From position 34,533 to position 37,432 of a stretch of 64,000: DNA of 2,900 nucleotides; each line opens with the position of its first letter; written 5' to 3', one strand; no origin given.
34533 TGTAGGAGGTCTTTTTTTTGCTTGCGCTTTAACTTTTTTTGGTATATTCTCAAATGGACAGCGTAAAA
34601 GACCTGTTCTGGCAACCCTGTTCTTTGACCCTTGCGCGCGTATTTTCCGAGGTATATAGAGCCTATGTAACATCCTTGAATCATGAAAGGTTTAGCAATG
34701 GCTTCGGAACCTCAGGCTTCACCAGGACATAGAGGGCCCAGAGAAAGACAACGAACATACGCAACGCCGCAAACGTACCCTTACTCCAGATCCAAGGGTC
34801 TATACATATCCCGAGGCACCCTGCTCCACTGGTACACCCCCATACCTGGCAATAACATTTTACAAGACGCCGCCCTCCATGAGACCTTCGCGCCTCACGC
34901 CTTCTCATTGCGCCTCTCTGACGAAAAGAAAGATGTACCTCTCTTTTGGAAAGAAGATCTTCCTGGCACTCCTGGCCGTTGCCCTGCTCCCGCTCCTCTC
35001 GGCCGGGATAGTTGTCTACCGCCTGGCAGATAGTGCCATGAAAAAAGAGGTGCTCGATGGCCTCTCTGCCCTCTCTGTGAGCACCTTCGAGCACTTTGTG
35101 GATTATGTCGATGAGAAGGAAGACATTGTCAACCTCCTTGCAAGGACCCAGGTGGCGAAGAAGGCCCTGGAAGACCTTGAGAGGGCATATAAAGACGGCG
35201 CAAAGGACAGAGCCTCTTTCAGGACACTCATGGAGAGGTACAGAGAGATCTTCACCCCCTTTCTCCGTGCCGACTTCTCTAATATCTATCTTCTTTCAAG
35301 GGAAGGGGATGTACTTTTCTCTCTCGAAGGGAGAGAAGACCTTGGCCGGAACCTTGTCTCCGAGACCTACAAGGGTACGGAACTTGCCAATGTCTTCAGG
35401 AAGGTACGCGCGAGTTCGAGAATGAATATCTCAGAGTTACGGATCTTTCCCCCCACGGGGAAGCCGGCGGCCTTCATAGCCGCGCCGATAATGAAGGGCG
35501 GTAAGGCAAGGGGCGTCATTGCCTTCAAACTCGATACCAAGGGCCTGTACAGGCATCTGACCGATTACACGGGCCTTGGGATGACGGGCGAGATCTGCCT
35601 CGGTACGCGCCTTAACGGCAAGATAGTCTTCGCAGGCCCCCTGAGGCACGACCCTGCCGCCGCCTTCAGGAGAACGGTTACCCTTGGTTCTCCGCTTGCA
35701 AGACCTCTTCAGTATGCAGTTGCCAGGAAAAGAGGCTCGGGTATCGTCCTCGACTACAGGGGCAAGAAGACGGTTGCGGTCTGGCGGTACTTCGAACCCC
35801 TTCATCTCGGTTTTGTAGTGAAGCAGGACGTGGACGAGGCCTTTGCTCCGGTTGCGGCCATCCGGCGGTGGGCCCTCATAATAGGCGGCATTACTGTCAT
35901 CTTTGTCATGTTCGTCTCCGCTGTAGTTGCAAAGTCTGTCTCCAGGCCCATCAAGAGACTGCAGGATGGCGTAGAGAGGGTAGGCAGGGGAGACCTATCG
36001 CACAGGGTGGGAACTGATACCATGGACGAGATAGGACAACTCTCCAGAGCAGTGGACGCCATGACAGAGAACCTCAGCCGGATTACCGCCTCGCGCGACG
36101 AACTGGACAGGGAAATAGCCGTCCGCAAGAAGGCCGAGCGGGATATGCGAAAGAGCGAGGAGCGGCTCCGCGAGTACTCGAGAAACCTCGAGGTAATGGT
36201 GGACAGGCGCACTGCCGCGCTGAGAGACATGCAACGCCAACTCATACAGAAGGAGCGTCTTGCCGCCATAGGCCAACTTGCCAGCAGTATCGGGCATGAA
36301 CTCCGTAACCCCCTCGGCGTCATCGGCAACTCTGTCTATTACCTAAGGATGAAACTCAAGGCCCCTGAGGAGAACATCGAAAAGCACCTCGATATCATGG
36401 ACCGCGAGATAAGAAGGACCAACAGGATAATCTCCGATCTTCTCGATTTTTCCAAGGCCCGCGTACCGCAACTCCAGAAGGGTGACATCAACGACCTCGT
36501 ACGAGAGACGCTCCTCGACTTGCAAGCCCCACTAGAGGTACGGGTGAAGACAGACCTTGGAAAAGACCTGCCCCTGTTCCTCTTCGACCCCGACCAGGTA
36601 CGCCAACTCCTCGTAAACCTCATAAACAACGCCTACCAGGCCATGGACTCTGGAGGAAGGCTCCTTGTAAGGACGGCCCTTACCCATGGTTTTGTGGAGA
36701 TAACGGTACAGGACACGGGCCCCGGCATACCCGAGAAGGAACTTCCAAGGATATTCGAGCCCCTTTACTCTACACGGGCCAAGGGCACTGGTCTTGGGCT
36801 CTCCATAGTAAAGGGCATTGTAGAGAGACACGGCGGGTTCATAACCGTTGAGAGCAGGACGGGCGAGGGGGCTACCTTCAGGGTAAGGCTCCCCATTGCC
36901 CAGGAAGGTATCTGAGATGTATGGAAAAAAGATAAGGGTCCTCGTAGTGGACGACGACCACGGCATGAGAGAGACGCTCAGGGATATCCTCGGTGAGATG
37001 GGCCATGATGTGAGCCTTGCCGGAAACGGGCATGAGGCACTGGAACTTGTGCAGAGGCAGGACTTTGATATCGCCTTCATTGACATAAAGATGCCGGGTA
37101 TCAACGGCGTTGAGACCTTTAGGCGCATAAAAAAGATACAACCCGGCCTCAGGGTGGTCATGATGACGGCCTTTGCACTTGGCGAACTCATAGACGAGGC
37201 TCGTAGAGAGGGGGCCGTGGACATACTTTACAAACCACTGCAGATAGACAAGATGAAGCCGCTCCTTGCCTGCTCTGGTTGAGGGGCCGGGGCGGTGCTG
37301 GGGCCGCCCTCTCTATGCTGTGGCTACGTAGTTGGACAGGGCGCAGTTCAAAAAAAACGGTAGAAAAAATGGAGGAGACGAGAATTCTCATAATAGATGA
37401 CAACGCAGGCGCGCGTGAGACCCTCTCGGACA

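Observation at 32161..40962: Compact c-di-GMP / two-component signalling cluster ending in a 1227-aa REC-PAS/GAF-HD-GYP protein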

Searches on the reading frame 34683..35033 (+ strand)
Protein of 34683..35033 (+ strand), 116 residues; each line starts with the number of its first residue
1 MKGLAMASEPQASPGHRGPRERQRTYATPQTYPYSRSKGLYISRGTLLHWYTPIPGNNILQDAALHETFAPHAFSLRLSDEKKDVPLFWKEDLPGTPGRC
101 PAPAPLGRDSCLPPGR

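Call 13: search_protein_families(library=pfam, proteins=[window:34683-35033:+], max_evalue=0.001)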
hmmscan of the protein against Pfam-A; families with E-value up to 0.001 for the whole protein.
window:34683-35033:+ (116 aa): 0 families

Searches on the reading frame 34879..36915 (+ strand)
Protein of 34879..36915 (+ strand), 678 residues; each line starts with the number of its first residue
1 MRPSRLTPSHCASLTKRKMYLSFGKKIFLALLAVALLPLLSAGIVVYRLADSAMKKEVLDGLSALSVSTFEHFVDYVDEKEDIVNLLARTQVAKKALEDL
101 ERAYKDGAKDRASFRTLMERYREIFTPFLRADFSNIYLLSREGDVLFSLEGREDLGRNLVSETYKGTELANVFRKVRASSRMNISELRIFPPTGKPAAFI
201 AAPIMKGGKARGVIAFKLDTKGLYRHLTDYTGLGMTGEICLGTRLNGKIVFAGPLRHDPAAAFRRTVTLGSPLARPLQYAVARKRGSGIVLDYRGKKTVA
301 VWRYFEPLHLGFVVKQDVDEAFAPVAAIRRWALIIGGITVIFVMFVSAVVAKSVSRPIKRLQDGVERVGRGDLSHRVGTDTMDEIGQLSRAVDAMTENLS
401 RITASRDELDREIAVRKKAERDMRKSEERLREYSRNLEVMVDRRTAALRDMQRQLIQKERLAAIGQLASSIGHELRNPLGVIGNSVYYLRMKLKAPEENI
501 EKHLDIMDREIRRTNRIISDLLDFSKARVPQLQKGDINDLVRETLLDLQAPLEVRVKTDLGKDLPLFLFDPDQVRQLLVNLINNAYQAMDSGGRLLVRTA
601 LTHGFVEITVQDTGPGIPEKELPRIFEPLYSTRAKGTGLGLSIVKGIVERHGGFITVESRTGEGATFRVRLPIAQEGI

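Call 3: search_protein_families(library=pfam, proteins=[window:34879-36915:+], max_evalue=0.01)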
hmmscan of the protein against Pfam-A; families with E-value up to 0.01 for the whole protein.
window:34879-36915:+ (678 aa): 5 families
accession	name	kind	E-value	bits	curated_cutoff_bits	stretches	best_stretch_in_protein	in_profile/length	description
PF02518.31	HATPase_c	-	2.3e-28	99.3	26.4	1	570-674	2-110/111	Histidine kinase-, DNA gyrase B-, and HSP90-like ATPase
PF00672.30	HAMP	-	1.5e-13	51.3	25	1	350-400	2-52/53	HAMP domain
PF00512.31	HisKA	-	4.9e-12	46.2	26.9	1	465-527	3-63/66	His Kinase A (phospho-acceptor) domain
PF02743.24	dCache_1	-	1.8e-10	41.2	45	1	75-241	24-172/240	Cache domain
PF13581.12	HATPase_c_2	-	1.1e-05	25.9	27.4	1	577-668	39-124/127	Histidine kinase-like ATPase domain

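Call 58: search_protein_families(library=ncbifam, proteins=[window:34933-36915:+], max_evalue=0.00001)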
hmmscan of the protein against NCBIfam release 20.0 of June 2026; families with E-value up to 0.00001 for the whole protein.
window:34933-36915:+ (660 aa): 85 families (the best 25 are shown)
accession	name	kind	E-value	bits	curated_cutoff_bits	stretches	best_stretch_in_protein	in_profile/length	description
NF008468.0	PRK11360.1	equivalog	2.6e-75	254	646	1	428-658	378-611/616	two-component system sensor histidine kinase AtoS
NF007688.0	PRK10364.1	equivalog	2.9e-55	187.8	479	1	426-657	220-453/460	two-component system sensor histidine kinase ZraS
NF010411.0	PRK13837.1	equivalog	3e-47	161.2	647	1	423-657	427-677/828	two-component system VirA-like sensor kinase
NF033092.0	HK_WalK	equivalog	3.3e-44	151.4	725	2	448-655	374-594/594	cell wall metabolism sensor histidine kinase WalK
NF046044.1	PnpS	equivalog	8.3e-43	146.9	400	1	452-654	176-390/390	two-component system histidine kinase PnpS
NF038348.1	T2SS_HK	subfamily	1e-40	139.8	450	2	495-655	410-573/574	histidine kinase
NF053867.1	SprKinKinDBac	equivalog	3e-39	134.8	775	1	423-657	267-499/500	sporulation kinase KinD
NF006800.0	PRK09303.1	equivalog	1.4e-38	132.8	342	1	393-657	101-379/383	histidine kinase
TIGR02956.1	TMAO_torS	equivalog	6.8e-38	130.4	676.5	1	317-657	339-684/967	TMAO reductase system sensor histidine kinase/response regulator TorS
NF052574.1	HisKinEspCMyxo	equivalog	1.3e-36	126.2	1200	1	402-657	373-639/785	serine histidine kinase EspC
NF041777.1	sens_FixL_Rhizob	equivalog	1.5e-36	126.1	850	1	425-658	241-484/485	sensor protein FixL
NF046020.1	HisKinCckABruc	equivalog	3.8e-36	124.3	1000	1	427-654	461-706/868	cell cycle histidine kinase CckA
NF047497.1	HK_LIC_12097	equivalog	9.6e-36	123.3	500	1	380-655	82-366/367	LIC_12097 family sensor histidine kinase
TIGR02966.1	phoR_proteo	equivalog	1.4e-35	122.9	334.2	1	418-653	89-333/333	phosphate regulon sensor histidine kinase PhoR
NF046026.1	HisKinCckACaul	equivalog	5.4e-35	120.6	1000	1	428-657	284-534/678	cell cycle histidine kinase CckA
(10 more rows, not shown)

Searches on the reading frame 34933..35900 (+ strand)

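Call 27: search_protein_families(library=pfam, proteins=[window:34933-35900:+], max_evalue=0.01)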
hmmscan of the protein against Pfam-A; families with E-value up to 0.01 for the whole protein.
window:34933-35900:+ (322 aa): 1 family
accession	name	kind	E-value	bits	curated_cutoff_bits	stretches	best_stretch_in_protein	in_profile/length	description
PF02743.24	dCache_1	-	4.3e-11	43.2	45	1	56-232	23-180/240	Cache domain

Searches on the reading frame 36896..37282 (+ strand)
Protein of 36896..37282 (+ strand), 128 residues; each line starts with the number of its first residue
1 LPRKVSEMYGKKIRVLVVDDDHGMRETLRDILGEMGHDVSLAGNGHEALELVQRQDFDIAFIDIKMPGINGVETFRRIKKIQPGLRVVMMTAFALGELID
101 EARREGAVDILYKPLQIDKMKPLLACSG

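Call 3: search_protein_families(library=pfam, proteins=[window:36896-37282:+], max_evalue=0.01)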
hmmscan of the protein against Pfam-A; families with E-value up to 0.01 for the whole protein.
window:36896-37282:+ (128 aa): 1 family
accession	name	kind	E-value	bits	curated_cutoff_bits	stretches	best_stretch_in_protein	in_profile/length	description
PF00072.30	Response_reg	-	1.2e-28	99.9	30.2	1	15-121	1-107/111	Response regulator receiver domain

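Call 14: find_encoding_contigs(protein=window:36917-37279:+, flank=10000, max_places=6)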
Protein seq(121 aa) (121 aa): 8 contigs read that carry it; 5 places shown.
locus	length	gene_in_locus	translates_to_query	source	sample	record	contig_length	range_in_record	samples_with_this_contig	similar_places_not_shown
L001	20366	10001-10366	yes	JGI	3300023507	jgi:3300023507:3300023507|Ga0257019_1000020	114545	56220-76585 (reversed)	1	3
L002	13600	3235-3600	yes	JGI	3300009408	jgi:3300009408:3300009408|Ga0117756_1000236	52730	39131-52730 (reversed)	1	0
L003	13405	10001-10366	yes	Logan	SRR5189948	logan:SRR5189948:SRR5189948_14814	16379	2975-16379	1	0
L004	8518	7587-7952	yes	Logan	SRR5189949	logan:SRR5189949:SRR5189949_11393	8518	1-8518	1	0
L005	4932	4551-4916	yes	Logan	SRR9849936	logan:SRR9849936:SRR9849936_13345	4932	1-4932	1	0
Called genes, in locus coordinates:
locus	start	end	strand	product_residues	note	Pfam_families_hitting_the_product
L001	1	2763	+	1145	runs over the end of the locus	PF24837:AMIN-like (faint), PF11741:AMIN, PF07660:STN, PF03958:Secretin_N, PF00263:Secretin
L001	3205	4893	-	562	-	PF04055:Radical_SAM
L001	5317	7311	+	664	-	PF00990:GGDEF, PF00563:EAL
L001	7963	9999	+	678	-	PF02743:dCache_1, PF00672:HAMP, PF00512:HisKA, PF02518:HATPase_c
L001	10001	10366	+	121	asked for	PF00072:Response_reg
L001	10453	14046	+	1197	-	PF00072:Response_reg, PF13426:PAS_9, PF00989:PAS, PF08448:PAS_4, PF08447:PAS_3, PF13426:PAS_9, PF00989:PAS, PF13188:PAS_8, +11 more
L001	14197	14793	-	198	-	PF00081:Sod_Fe_N, PF02777:Sod_Fe_C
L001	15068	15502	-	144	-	-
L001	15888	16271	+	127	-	PF03061:4HBT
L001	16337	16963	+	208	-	PF00484:Pro_CA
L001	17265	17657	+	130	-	PF00376:MerR, PF13411:MerR_1, PF09278:MerR-DNA-bind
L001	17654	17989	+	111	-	PF02411:MerT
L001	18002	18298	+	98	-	PF00403:HMA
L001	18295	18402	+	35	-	-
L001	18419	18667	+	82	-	PF11431:Transport_MerF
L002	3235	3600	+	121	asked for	PF00072:Response_reg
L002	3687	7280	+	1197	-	PF00072:Response_reg, PF13426:PAS_9, PF00989:PAS, PF08448:PAS_4, PF08447:PAS_3, PF13426:PAS_9, PF00989:PAS, PF13188:PAS_8, +11 more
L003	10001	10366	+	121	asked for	PF00072:Response_reg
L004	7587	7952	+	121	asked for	PF00072:Response_reg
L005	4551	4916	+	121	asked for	PF00072:Response_reg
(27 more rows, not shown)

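Call 58: search_protein_families(library=ncbifam, proteins=[window:36917-37282:+], max_evalue=0.00001)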
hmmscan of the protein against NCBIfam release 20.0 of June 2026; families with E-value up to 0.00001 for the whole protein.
window:36917-37282:+ (121 aa): 93 families (the best 25 are shown)
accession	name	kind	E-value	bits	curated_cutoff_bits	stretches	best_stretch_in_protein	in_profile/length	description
NF007689.0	PRK10365.1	equivalog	1.5e-23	83.3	760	1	1-116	1-116/441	sigma-54-dependent response regulator transcription factor ZraR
NF008469.0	PRK11361.1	equivalog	1.9e-22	79.6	714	1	6-116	5-115/461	acetoacetate metabolism transcriptional regulator AtoC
NF046022.1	RespRegCpdRBruc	equivalog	1.2e-21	76.9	180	1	6-110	2-106/120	cell cycle two-component system response regulator CpdR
TIGR01818.1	ntrC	equivalog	7.1e-20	71.2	558.6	1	8-113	1-106/463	nitrogen regulation protein NR(I)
NF041367.1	CheY_Halo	equivalog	1.5e-19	70.5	200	1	8-111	1-104/114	chemotaxis protein CheY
NF052313.1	T9SS_RR_PorX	equivalog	1.1e-18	67.4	300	1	7-109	2-104/513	T9SS response regulator signal transducer PorX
NF011874.0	PRK15347.1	equivalog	5.8e-18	64.3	852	1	5-117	690-806/921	two component system sensor kinase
NF006900.1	PRK09390.1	equivalog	1.8e-17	63.5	255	1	5-113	4-112/203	response regulator FixJ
NF051850.1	RespRegRprY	equivalog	4.7e-17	62.2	370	1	4-113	3-112/234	response regulator transcription factor RprY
NF008176.1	PRK10923.1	equivalog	9.5e-17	60.7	620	1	7-116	5-114/469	nitrogen regulation protein NR(I)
NF041946.1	LuxO_transreg_Vib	equivalog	2e-16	59.8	800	1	11-114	2-105/463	quorum-sensing sigma-54 dependent transcriptional regulator LuxO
NF001965.0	PRK00742.1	subfamily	2.3e-16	60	293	1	4-108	2-109/357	chemotaxis-specific protein-glutamate methyltransferase CheB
NF008099.0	PRK10841.1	equivalog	3e-16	58.4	920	1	5-118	824-937/949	two-component system sensor histidine kinase RcsC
NF045505.1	RR_RssB_Pseudo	equivalog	3.6e-16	59.2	700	1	3-109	3-109/394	two-component system response regulator RssB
NF007969.0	PRK10693.1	equivalog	5.9e-16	58.4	329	1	7-109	9-111/337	two-component system response regulator RssB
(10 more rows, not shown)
